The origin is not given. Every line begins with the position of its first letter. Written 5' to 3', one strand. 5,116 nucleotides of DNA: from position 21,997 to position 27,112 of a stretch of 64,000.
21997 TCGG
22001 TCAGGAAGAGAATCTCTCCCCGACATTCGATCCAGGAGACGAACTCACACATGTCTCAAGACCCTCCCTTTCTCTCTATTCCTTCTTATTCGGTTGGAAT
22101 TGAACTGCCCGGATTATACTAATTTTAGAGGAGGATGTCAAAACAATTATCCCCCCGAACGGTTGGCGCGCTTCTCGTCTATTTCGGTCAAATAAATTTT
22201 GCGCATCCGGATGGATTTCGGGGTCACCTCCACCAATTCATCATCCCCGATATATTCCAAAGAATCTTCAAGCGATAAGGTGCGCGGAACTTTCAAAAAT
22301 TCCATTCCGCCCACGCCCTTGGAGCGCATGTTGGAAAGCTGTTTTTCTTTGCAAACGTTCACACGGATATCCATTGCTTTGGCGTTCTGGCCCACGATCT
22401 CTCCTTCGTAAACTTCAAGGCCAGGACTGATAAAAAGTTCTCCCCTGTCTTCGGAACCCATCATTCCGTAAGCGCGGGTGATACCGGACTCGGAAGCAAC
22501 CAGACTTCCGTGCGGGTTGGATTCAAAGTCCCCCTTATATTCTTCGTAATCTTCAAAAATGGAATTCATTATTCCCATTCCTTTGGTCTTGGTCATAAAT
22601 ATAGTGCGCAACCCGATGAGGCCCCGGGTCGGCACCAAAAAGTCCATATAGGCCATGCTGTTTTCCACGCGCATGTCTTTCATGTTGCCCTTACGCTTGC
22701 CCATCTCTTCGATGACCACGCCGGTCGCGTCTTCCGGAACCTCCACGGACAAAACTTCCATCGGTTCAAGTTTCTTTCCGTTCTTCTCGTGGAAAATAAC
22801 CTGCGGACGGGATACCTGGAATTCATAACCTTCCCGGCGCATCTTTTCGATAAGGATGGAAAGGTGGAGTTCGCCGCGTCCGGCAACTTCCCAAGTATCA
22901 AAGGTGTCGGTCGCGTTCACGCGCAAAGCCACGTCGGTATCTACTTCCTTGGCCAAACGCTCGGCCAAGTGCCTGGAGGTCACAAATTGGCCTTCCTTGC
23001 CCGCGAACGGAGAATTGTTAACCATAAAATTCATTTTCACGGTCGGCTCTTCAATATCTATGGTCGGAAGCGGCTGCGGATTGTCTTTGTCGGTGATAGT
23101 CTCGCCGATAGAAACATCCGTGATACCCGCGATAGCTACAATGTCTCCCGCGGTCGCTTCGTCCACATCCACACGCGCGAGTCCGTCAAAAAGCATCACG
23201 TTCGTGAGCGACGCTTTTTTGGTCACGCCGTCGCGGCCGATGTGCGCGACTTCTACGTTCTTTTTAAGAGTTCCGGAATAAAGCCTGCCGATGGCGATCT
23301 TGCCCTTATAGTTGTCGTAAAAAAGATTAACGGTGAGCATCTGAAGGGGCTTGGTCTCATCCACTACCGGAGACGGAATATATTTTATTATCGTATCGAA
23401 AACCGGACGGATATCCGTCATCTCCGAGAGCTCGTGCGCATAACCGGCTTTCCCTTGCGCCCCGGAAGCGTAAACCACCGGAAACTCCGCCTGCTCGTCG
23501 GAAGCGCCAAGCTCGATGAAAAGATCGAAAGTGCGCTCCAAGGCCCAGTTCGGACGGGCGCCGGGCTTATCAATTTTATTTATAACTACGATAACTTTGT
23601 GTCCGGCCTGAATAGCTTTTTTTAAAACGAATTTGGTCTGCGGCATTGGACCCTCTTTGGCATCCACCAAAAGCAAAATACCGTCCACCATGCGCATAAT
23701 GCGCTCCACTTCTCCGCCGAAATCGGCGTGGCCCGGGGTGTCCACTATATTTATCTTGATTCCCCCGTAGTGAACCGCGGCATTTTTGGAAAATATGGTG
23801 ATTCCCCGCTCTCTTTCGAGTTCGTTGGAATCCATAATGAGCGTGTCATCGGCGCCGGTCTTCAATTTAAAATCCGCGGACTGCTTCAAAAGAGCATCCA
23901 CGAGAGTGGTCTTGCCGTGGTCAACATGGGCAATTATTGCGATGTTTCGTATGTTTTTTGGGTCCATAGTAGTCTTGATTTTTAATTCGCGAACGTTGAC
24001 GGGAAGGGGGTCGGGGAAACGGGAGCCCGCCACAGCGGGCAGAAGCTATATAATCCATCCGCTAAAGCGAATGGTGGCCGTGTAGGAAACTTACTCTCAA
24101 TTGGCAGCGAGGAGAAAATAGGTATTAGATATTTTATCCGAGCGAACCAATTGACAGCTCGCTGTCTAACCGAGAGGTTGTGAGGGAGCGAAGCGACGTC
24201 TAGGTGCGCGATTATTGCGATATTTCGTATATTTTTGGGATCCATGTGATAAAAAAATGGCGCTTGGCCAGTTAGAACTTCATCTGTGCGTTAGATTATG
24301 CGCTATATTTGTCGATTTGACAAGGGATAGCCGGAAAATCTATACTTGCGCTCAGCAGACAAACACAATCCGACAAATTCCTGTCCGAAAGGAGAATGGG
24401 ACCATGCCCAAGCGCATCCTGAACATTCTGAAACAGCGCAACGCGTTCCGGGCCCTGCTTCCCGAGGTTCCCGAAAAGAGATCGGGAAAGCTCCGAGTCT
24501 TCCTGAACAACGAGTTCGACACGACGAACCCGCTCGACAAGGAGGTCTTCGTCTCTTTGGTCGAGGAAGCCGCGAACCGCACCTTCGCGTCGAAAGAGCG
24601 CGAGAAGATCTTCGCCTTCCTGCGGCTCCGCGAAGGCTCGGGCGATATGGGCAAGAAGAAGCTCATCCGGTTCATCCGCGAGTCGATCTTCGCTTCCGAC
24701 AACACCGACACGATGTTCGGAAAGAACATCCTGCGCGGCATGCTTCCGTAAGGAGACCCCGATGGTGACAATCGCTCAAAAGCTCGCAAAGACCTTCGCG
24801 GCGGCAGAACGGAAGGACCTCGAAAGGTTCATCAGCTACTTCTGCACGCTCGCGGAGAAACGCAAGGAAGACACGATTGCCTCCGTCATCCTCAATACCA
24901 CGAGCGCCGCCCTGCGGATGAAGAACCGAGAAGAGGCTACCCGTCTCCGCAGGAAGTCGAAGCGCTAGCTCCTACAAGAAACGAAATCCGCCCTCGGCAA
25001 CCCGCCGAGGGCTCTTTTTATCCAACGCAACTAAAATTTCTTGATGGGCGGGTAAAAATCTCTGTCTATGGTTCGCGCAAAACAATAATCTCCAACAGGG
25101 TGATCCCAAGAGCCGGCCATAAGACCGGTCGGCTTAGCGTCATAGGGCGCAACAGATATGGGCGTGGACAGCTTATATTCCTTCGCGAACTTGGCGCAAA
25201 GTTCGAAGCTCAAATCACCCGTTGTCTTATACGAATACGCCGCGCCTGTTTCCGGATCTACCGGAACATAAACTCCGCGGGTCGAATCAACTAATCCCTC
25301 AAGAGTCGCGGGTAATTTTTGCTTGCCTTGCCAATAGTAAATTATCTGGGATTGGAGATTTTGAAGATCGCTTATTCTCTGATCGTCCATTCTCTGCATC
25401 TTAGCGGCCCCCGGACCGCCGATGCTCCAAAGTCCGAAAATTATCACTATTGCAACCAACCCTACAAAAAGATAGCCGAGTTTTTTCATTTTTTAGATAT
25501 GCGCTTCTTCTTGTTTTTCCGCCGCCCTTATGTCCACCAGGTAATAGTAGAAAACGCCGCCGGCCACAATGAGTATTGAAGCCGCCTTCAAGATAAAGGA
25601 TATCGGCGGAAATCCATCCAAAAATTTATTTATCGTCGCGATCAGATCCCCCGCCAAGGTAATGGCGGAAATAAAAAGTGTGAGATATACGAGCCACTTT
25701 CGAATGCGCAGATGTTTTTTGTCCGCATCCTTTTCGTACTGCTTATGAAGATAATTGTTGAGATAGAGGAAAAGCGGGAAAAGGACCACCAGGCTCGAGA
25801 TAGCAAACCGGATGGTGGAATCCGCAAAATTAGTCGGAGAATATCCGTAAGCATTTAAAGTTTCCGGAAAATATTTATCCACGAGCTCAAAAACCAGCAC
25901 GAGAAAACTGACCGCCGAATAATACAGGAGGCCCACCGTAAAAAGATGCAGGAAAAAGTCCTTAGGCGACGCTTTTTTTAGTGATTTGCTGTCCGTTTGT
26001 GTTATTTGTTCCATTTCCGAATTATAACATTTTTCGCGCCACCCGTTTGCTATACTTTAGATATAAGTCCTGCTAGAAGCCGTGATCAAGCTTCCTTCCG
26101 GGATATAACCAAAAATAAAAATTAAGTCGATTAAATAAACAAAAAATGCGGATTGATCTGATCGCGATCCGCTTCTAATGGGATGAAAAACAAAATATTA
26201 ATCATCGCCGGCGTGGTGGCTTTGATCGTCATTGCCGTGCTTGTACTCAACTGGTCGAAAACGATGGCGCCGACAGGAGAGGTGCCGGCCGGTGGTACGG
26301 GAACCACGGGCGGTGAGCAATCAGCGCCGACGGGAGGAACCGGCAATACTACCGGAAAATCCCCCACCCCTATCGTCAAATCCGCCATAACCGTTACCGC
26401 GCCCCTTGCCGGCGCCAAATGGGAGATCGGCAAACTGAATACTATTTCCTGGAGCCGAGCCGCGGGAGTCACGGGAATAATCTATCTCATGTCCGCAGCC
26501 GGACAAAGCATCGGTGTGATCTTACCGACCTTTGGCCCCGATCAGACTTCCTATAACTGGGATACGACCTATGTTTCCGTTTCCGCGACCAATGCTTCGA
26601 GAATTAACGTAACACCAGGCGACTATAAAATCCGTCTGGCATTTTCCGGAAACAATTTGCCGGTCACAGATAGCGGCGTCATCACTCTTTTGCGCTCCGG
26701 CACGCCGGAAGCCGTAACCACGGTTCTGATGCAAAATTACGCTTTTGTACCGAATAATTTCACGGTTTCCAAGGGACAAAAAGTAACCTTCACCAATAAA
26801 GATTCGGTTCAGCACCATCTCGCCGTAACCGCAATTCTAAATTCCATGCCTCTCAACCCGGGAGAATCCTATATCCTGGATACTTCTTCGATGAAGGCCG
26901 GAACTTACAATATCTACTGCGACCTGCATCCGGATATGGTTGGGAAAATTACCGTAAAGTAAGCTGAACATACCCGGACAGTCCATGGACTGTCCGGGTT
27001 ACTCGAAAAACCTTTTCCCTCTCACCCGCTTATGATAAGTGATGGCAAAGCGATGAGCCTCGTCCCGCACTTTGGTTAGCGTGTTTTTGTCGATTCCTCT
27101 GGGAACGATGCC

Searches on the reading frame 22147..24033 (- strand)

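Call 19: search_protein_families(library=pfam, proteins=[window:22147-24033:-], max_evalue=0.001)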
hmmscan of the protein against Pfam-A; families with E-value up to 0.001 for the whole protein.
window:22147-24033:- (628 aa): 7 families
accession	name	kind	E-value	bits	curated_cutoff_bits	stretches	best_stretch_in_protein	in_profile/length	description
PF00009.33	GTP_EFTU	-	7.7e-55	185.8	26.5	1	26-221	1-188/188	Elongation factor Tu GTP binding domain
PF21018.2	BipA_C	-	5.6e-40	136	23.8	1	509-616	2-109/110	TypA/BipA C-terminal domain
PF00679.30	EFG_C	-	6e-20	71.5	27.9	1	421-503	2-85/89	Elongation factor G C-terminus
PF03144.31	GTP_EFTU_D2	-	1.8e-13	51.2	30.3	1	244-314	1-73/73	Elongation factor Tu domain 2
PF22042.2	EF-G_D2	-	1.5e-11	44.6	27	1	235-315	7-83/84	Elongation factor G domain 2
PF01926.29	MMR_HSR1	-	5.1e-08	33.5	21.9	1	31-153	2-113/113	50S ribosome-binding GTPase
PF14492.12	EFG_III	-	0.00011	22.6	27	1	354-407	19-73/75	Elongation Factor G, domain III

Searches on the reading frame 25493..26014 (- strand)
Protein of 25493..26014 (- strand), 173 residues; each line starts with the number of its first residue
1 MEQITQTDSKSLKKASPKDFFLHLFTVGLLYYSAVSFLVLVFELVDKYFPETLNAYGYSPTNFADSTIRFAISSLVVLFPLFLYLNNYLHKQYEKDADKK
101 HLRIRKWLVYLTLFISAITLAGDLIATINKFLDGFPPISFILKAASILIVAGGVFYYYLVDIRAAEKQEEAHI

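Call 19: search_protein_families(library=pfam, proteins=[window:25493-26014:-], max_evalue=0.001)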
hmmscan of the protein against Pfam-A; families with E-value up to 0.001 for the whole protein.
window:25493-26014:- (173 aa): 1 family
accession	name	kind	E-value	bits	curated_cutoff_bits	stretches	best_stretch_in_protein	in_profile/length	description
PF18920.5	DUF5671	-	1.3e-17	64.4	28.4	1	19-152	1-131/132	Domain of unknown function (DUF5671)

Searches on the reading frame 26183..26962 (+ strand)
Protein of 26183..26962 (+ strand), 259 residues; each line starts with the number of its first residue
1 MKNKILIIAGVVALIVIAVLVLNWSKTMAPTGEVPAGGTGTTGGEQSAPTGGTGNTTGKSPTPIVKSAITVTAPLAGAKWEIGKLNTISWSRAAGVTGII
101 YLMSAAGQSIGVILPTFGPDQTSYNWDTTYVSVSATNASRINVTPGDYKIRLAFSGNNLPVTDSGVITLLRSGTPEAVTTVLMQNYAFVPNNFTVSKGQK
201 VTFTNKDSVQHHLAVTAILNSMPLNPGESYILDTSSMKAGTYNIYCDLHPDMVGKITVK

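Call 19: search_protein_families(library=pfam, proteins=[window:26183-26962:+], max_evalue=0.001)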
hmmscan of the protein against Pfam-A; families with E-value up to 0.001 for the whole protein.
window:26183-26962:+ (259 aa): 2 families
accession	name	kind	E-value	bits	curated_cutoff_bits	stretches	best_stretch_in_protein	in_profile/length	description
PF13473.12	Cupredoxin_1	-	1.8e-13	50.9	27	1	177-258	21-104/104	Cupredoxin-like domain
PF00127.26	Copper-bind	-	1.6e-06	28.9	21.2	1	183-259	9-99/99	Copper binding proteins, plastocyanin/azurin family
